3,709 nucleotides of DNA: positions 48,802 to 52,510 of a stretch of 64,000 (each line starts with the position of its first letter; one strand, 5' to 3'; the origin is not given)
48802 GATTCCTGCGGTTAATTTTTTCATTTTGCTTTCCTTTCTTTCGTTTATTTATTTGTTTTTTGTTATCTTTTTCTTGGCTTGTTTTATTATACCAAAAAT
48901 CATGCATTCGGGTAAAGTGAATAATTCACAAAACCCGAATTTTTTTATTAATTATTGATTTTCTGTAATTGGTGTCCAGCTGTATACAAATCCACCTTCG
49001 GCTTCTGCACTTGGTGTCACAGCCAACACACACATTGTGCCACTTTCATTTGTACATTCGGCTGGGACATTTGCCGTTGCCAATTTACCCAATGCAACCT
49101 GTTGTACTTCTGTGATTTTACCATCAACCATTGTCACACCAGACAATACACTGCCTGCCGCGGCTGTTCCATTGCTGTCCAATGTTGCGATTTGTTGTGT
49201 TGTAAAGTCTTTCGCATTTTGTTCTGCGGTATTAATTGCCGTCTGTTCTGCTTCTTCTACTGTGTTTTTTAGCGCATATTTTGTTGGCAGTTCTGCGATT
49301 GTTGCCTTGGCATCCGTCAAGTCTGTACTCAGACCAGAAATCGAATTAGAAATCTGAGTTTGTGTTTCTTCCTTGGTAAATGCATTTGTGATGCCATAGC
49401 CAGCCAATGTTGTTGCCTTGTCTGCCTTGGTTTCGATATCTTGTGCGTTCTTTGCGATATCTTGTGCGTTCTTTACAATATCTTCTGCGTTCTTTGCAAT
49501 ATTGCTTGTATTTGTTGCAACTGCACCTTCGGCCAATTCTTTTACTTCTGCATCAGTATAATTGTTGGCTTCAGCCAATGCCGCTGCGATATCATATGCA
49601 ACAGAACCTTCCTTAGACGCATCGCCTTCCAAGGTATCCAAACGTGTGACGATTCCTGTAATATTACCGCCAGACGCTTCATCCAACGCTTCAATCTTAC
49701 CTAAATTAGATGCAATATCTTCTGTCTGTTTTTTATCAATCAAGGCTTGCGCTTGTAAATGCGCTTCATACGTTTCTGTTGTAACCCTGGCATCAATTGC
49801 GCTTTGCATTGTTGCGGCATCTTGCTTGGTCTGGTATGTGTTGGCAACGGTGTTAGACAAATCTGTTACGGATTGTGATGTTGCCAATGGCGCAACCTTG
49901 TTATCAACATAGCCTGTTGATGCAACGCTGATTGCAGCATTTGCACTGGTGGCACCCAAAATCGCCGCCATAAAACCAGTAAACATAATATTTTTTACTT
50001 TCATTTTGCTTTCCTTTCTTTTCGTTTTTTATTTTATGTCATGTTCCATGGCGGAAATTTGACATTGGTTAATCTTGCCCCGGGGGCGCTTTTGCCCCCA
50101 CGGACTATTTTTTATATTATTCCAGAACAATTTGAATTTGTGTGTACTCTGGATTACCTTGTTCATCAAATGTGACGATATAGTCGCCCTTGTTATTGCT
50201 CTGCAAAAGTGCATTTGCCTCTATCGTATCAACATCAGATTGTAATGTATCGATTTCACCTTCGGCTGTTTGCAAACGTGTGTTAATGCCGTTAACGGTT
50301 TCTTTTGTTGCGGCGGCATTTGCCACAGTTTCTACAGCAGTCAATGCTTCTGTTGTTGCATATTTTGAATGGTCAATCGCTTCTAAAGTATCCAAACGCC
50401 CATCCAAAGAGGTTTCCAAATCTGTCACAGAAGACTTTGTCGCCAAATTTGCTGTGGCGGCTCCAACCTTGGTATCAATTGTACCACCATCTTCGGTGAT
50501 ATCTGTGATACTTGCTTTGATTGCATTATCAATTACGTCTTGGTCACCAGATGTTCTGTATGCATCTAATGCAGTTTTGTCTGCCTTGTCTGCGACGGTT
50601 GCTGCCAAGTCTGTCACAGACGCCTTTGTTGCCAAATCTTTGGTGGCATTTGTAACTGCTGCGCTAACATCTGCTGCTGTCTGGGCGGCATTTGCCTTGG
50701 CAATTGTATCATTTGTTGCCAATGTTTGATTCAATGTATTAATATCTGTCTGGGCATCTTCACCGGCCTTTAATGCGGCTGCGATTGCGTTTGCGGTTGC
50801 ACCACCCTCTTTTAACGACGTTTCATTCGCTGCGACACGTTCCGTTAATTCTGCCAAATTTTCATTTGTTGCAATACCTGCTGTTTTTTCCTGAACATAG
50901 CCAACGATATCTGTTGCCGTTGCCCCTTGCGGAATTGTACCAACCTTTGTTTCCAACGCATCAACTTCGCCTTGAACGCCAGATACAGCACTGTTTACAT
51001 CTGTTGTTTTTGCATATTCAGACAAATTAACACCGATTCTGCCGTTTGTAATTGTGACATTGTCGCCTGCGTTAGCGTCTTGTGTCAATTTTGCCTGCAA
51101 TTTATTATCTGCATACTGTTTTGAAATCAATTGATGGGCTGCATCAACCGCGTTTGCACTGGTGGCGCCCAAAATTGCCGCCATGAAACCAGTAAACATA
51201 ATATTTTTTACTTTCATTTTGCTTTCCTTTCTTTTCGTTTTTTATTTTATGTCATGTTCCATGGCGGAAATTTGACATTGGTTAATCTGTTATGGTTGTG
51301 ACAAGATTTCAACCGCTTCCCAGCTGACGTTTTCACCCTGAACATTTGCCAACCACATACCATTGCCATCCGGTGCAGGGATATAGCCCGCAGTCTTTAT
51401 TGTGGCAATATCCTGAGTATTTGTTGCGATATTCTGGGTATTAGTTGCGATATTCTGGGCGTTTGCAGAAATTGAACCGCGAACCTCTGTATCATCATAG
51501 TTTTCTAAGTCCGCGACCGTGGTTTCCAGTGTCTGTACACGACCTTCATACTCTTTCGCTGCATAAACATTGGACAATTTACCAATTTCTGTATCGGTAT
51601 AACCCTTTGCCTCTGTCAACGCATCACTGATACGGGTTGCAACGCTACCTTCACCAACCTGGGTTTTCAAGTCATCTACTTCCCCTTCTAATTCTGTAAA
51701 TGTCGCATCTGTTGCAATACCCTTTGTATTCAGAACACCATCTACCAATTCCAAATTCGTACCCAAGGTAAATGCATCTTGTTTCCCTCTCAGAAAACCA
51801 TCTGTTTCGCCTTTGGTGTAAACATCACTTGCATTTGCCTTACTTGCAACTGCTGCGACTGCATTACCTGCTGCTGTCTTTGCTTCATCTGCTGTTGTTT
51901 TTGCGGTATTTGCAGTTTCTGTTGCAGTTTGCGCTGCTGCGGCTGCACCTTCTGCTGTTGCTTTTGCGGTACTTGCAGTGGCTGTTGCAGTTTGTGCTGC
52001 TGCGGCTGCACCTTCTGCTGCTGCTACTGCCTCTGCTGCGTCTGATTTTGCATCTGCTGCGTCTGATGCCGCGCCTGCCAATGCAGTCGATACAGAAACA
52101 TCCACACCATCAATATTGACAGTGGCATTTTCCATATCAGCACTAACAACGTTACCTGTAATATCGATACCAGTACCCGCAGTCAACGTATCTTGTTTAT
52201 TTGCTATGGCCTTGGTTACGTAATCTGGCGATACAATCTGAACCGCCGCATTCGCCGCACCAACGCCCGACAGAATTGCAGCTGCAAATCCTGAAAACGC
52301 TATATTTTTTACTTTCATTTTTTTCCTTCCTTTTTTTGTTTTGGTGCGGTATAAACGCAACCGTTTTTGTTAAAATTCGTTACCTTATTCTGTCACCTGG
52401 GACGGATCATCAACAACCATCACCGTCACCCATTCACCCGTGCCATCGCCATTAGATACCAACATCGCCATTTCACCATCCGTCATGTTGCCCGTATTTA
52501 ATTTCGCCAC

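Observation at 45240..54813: OMP-led tandem array of seven paralogous secreted coiled-coil fibre proteins with phage tail-fibre and TAA-stalk motifs but no phage or autotransporter context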

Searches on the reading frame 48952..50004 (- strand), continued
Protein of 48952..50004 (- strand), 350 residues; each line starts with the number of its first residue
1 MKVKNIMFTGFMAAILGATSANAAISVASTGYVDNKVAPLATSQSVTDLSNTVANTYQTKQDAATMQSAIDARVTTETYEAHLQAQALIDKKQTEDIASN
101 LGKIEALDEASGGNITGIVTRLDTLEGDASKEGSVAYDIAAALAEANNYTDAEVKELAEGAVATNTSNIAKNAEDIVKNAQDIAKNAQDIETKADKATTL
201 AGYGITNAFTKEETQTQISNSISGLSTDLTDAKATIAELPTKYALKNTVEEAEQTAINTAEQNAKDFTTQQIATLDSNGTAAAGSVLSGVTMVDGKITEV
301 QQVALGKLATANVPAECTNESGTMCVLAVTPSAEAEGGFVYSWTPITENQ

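Call 47: fold_search(model_id=the predicted structure, library=pdb)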
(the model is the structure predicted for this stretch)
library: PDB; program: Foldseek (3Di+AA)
matches with E <= 10: 35; with E <= 0.001: 0
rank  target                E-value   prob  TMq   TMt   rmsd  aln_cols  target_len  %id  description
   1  9a6c_A                1.7e+00  0.08  0.18  0.12  25.3       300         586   12  Integrative model of YYDD-YYDB by crosslinking MS and deep learning (released 2024-09-18)
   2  8jan_m                3.7e+00  0.04  0.08  0.06  11.8        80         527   11  In situ structures of the ultra-long extended tail of Myoviridae phage P1 (released 2023-06-21)
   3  5n92_F                3.9e+00  0.09  0.07  0.20  11.9        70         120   11  Crystal Structure of Human IL-17AF (released 2017-09-06)
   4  6zbc_D                4.1e+00  0.15  0.25  0.40  13.2       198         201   15  Merozoite surface protein 1 (MSP-1) from Plasmodium falciparum, main conformation (released 2021-05-19)
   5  6hgo_C                4.1e+00  0.08  0.09  0.20  12.9        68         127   16  Crystal Structure of human IL-17F (released 2019-11-20)
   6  9c3c_b                4.1e+00  0.06  0.07  0.09  10.7        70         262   13  Cryo-EM structure of native dystrophin-glycoprotein complex (DGC) (released 2024-10-23)
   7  4pxg_A                4.9e+00  0.09  0.07  0.06  12.5        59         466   10  Crystal Structure of TypeII restriction Enzyme Sau3AI (released 2015-03-25)
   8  1k6o_C                4.9e+00  0.04  0.09  0.21  10.3        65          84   20  Crystal Structure of a Ternary SAP-1/SRF/c-fos SRE DNA Complex (released 2002-01-17)
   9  4qhu_C                5.2e+00  0.08  0.08  0.20   9.1        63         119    8  Crystal Structure of IL-17A/Fab6785 complex (released 2015-08-05)
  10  7uwm_B                5.2e+00  0.06  0.08  0.20  11.4        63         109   10  Structure of the IL-17A-IL-17RA binary complex (released 2022-07-27)
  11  5j4z_BP               5.2e+00  0.03  0.06  0.17  14.7        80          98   20  Architecture of tight respirasome (released 2016-09-21)
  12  9mn2_B                5.6e+00  0.07  0.15  0.29  21.8       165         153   18  Crystal Structure of the B6C Region of the Group B Streptococcus Beta Antigen C Protein (released 2025-08-27)
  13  4pxg_B                5.9e+00  0.08  0.06  0.05  11.8        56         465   11  Crystal Structure of TypeII restriction Enzyme Sau3AI (released 2015-03-25)
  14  5n92_A                5.9e+00  0.06  0.08  0.21  10.6        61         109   13  Crystal Structure of Human IL-17AF (released 2017-09-06)
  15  9sqx_A                5.9e+00  0.06  0.08  0.21  10.2        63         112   10  Crystal structure of IL-17A in complex with compound 19 (released 2025-12-17)
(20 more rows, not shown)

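Call 58: find_related_loci(query=A2, collection=viral_contigs, flank=8000)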
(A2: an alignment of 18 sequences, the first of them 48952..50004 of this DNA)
Query A2 (350 aa) in viral_contigs; peptide patterns used: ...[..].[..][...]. (x = any residue, [..] = any of these).
22 stretches matched a pattern, but none encodes a relative of the query by tblastn (E <= 1e-3).
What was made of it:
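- Tried and rejected: An IMG/VR scan with the family's N-terminal pattern found no relative (call 58).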

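Call 64: search_protein_families(library=pfam, alignment_id=A4, max_evalue=0.001)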
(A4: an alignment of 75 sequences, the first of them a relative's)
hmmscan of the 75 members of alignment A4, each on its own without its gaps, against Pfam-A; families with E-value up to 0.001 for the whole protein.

A. member 1, L019:4399-7050:+ (884 aa): 0 families

B. families by the number of members that match (of 75 scanned): 20 families
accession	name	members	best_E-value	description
PF01391.23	Collagen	7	1.9e-26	Collagen triple helix repeat (20 copies)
PF07889.17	DUF1664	4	8.5e-05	Protein of unknown function (DUF1664)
PF09693.15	Phage_XkdX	2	2.2e-05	Phage uncharacterised protein (Phage_XkdX)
PF25389.2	DH_ALS2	2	0.00011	ALS2, DBL homology domain (DH-domain)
PF25764.1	KIF21A_4th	2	0.00011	KIF21A-like domain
PF13181.12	TPR_8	2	0.00039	Tetratricopeptide repeat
PF07523.18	Big_3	1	6.4e-15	Bacterial Ig-like domain (group 3)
PF04513.17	Baculo_PEP_C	1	4.6e-08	Baculovirus polyhedron envelope protein, PEP, C terminus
PF23991.1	DUF7310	1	1.3e-06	Coiled-coil region of unknown function (DUF7310)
PF15146.11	FANCAA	1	4.5e-06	Fanconi anemia-associated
PF10473.14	CENP-F_leu_zip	1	1.3e-05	Leucine-rich repeats of kinetochore protein Cenp-F/LEK1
PF12875.12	DUF3826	1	8.4e-05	Protein of unknown function (DUF3826)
PF09097.16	Phage-tail_1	1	0.00019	Baseplate structural protein, domain 1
PF06705.16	SF-assemblin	1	0.00023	SF-assemblin/beta giardin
PF11133.13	Phage_head_fibr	1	0.00038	Head fiber protein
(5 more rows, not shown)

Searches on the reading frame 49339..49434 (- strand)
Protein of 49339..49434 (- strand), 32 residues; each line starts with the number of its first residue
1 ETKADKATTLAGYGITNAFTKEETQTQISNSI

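Call 46: search_dna_similar(query=window:49339-49434:-, collection=phages, mode=protein, max_evalue=1, max_rows=15)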
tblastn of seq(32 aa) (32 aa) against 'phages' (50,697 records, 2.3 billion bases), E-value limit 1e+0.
Records with a match: 18; places in all: 18; records where one place covers at least 80% of the query: 10.
Best place of each record, by identity: 80-90% 1; 60-80% 8; <60% 9.
By first word of the organism name: Bacteriophage 4; uncultured 4; Pseudomonas 4; Faecalibacterium 3; Ochrobactrum 2; Achromobacter 1.
By host as written in the record: - 8; Pseudomonas syringae pv. avii 2; Faecalibacterium prausnitzii 2; Ochrobactrum anthropi 2; Faecalibacterium sp. FM8 1; Pseudomonas fluorescens UFV 041 1; Pseudomonas sp. 1; Achromobacter xylosoxidans I2BC 1.
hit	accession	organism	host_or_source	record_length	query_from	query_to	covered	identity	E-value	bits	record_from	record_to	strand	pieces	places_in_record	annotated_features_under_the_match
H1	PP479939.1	Faecalibacterium phage Roos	Faecalibacterium sp. FM8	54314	1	29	91%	72.4%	6e-6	45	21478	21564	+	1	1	hypothetical protein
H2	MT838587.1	Bacteriophage sp.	human fecal samples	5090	3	27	78%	64.0%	1e-2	35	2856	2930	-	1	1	record has no annotation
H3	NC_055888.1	uncultured phage cr52_1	human feces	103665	1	29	91%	55.2%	6e-4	39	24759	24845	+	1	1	hypothetical protein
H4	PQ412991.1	Pseudomonas phage UFJF_PfPro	Pseudomonas fluorescens UFV 041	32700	2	18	53%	88.2%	3e-1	32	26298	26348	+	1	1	tail protein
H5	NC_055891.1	uncultured phage cr60_1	human feces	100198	3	30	88%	53.6%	3e-3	37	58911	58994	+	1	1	hypothetical protein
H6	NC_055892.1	uncultured phage cr109_1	human feces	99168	3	30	88%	53.6%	3e-3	37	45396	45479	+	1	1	hypothetical protein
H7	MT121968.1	Pseudomonas phage SC_10_H1H2H8_2017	Pseudomonas sp.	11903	5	32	88%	53.6%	2e-1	32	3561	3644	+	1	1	putative tail protein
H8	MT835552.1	Bacteriophage sp.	human fecal samples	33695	3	32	94%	46.7%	2e-2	35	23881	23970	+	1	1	record has no annotation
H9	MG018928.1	Pseudomonas phage inbricus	Pseudomonas syringae pv. avii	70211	3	23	66%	66.7%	2e-1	32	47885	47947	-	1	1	hypothetical protein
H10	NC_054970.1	Pseudomonas phage inbricus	Pseudomonas syringae pv. avii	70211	3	23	66%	66.7%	2e-1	32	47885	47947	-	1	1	appendage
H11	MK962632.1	Achromobacter phage vB_AxyP_19-32_Axy13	Achromobacter xylosoxidans I2BC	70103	3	23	66%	66.7%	2e-1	32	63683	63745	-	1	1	hypothetical protein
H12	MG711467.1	Faecalibacterium phage FP_Taranis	Faecalibacterium prausnitzii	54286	8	29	69%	63.6%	5e-2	34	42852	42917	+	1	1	hypothetical protein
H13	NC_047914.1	Faecalibacterium phage FP_Taranis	Faecalibacterium prausnitzii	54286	8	29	69%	63.6%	5e-2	34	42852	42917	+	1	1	hypothetical protein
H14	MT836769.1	Bacteriophage sp.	human fecal samples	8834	8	29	69%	63.6%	5e-2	34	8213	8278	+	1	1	record has no annotation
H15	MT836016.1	Bacteriophage sp.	human fecal samples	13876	5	32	88%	46.4%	2e-1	32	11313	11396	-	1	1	record has no annotation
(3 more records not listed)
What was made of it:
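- Closest known: Phage T4 fibritin. Same: Short modules are shared with phage fibres (call 46).
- The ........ module occurs in phage proteins, some annotated as tail protein or appendage (best 72% identity over 29 aa, E=6e-6, call 46).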

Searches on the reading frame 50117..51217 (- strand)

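Call 4: search_protein_families(library=pfam, proteins=[window:50117-51217:-], max_evalue=1)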
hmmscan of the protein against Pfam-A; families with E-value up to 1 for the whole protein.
window:50117-51217:- (366 aa): 3 families
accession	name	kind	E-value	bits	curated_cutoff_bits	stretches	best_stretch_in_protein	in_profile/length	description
PF10805.13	DUF2730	-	0.012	16.1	24.9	0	290-336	47-93/102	Protein of unknown function (DUF2730)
PF05531.17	NPV_P10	-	0.58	11.1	29.8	0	296-333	25-62/75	Nucleopolyhedrovirus P10 protein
PF10779.14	XhlA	-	0.76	10.4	34.7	0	311-336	2-27/67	Haemolysin XhlA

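Call 6: search_protein_families(library=phrogs, proteins=[window:50117-51217:-], max_evalue=0.1)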
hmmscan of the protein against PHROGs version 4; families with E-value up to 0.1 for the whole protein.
window:50117-51217:- (366 aa): 3 families
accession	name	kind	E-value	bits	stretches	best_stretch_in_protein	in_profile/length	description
phrog_736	-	unknown function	5e-06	27.6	1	279-341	48-104/112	-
phrog_1219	-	tail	0.01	16.5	1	299-334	89-124/233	tail needle protein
phrog_17872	-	unknown function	0.093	14.3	0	255-287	38-69/100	-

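Call 7: search_protein_families(library=ncbifam, proteins=[window:50117-51217:-], max_evalue=0.1)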
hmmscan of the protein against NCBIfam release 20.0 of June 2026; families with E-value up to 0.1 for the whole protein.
window:50117-51217:- (366 aa): 1 family
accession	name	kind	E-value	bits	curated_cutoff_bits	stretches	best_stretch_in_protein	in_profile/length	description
TIGR02326.1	transamin_PhnW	equivalog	0.027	13.6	400.8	1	147-359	105-310/363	2-aminoethylphosphonate--pyruvate transaminase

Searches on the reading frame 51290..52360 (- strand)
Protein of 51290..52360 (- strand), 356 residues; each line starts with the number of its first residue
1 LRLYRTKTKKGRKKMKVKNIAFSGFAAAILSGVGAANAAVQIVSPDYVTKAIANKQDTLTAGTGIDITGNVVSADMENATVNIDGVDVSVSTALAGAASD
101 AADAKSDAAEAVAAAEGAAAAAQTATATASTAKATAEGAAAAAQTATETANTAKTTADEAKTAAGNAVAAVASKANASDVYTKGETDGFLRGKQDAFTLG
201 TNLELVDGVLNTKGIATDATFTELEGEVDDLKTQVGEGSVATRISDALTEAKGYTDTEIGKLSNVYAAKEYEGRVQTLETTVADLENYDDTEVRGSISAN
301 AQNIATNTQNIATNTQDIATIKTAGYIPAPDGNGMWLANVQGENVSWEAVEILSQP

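Call 4: search_protein_families(library=pfam, proteins=[window:51290-52360:-], max_evalue=1)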
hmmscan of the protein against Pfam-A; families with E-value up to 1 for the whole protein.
window:51290-52360:- (356 aa): 1 family
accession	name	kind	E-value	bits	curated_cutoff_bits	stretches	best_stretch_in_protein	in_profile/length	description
PF12537.13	GPHR_N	-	0.2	12.2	22.1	1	27-57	19-52/68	The Golgi pH Regulator (GPHR) Family N-terminal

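Call 6: search_protein_families(library=phrogs, proteins=[window:51290-52360:-], max_evalue=0.1)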
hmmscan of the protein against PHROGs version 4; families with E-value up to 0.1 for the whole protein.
window:51290-52360:- (356 aa): 1 family
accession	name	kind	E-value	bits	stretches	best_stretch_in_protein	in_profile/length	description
phrog_4242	-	tail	0.0017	18.7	1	92-309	232-451/628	tail fiber protein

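Call 7: search_protein_families(library=ncbifam, proteins=[window:51290-52360:-], max_evalue=0.1)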
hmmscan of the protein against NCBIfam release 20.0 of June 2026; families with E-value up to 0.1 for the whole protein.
window:51290-52360:- (356 aa): 0 families

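Call 15: search_solved_structures(query=window:51290-52318:-, max_evalue=10, show_alignments=3)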
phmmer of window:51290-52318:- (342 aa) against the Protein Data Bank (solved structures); distinct sequences matched with E-value up to 10: 2.
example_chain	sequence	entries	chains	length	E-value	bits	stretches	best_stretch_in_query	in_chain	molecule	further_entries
4rfx_A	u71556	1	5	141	0.12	15.2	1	174-273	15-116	Dynactin subunit 1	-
4u08_A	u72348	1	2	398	0.21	14.5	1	242-289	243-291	LIC11098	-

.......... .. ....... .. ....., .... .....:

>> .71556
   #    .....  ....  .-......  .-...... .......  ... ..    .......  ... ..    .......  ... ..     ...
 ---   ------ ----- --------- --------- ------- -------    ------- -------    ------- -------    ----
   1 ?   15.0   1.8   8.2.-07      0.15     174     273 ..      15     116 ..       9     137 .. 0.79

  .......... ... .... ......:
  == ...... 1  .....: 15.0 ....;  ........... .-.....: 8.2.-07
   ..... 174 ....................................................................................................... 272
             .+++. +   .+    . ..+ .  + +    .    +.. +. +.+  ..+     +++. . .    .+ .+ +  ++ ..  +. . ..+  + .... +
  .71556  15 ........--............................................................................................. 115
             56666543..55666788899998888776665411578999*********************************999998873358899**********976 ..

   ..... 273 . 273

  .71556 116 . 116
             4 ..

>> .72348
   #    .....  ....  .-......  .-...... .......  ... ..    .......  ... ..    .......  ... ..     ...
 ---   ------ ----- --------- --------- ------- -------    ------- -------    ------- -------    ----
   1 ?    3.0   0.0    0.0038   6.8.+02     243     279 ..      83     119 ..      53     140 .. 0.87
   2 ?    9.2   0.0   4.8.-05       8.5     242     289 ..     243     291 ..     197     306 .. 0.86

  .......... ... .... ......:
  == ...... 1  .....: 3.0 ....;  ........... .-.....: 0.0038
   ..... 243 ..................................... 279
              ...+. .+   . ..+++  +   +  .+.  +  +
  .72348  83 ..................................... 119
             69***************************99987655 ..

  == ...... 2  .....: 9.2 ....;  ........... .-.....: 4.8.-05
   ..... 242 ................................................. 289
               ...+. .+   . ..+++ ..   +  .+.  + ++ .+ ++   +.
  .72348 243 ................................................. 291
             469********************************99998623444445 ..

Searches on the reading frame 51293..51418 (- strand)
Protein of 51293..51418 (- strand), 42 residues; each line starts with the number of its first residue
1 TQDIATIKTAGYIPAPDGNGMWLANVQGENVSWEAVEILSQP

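Call 17: search_solved_structures(query=window:51293-51418:-, max_evalue=10, show_alignments=3)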
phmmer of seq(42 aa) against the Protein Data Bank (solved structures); distinct sequences matched with E-value up to 10: 6.
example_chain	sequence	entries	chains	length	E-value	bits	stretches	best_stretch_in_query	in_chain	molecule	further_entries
8a9m_A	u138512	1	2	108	0.12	15.9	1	13-34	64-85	Agglutinin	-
6rpk_u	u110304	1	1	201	0.29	14.7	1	11-36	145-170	Capsid protein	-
6wy8_A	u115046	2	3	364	0.32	14.5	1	14-40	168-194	Acyl-CoA dehydrogenase domain protein Tcur3481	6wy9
6rpl_u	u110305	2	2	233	0.38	14.3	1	11-36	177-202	Capsid protein | bat circovirus capsid protein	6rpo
5jwz_A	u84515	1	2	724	0.71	13.5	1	11-38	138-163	Cellulose-binding family II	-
1ox3_A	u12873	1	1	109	1.2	12.8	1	2-29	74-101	Fibritin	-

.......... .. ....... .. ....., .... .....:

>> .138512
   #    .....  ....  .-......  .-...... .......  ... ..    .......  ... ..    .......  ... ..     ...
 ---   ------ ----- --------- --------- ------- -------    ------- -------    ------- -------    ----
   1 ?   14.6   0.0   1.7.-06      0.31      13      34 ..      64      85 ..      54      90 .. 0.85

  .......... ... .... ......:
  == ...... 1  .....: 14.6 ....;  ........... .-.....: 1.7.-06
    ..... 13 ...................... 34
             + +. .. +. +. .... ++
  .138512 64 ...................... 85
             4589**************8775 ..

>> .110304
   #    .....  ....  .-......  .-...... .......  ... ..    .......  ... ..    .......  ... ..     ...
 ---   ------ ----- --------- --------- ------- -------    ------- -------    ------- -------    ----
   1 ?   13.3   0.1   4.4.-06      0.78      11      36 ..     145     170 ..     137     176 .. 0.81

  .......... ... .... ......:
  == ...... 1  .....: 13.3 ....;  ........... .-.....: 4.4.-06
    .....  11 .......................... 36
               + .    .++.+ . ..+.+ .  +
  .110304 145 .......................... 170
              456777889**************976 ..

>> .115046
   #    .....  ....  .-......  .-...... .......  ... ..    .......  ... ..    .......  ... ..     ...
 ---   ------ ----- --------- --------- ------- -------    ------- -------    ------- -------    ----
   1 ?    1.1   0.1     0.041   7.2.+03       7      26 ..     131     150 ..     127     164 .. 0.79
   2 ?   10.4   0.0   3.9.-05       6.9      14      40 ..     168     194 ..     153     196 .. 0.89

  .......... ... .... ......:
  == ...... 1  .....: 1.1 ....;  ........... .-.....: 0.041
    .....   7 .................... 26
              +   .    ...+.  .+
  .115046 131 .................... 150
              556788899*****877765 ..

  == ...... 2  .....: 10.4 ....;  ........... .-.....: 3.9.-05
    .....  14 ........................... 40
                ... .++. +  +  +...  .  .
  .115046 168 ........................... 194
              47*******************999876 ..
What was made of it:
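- On T4 fibritin / foldon-capped phage fibres: PDB fibritin 1ox3 scores E=1.2 against B's last 42 aa (call 17).
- Closest known: Phage T4 fibritin. Different: Fibritin 1ox3 scores only E=1.2 (call 17).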
